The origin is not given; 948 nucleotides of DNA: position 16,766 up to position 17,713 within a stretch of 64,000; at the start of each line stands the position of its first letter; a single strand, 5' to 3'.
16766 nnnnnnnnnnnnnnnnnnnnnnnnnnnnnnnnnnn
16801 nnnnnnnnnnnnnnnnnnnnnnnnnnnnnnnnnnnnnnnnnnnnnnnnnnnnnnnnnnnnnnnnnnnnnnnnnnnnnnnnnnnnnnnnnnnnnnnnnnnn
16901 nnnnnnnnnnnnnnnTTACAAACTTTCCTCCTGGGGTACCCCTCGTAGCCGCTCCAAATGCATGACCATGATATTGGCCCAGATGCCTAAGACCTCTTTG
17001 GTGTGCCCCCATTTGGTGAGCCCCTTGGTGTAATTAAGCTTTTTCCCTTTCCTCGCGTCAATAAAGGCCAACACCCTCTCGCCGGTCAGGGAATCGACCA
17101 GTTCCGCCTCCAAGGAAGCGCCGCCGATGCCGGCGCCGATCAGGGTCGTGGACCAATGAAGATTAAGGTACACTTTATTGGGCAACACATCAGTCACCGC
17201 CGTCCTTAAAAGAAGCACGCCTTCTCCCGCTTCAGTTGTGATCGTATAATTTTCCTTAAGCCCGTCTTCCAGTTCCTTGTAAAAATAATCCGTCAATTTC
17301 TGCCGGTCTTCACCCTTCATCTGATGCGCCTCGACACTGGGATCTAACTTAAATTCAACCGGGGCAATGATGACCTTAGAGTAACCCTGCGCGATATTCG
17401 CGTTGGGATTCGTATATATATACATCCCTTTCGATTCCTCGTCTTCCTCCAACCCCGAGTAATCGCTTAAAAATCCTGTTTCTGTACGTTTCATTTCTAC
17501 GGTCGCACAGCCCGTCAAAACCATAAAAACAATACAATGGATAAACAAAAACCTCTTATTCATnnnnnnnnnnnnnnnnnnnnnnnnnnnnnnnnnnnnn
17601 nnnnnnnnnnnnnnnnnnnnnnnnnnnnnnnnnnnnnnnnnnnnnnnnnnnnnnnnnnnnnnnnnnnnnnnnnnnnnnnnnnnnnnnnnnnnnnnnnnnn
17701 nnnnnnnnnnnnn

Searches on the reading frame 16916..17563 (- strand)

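Call 10: search_protein_families(library=pfam, proteins=[window:16916-17563:-])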
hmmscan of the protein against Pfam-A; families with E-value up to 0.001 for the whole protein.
window:16916-17563:- (215 aa): 1 family
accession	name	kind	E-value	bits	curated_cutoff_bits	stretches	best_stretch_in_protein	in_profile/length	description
PF11769.13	DUF3313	-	4.2e-36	124.9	26.1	1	28-197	2-185/187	Protein of unknown function (DUF3313)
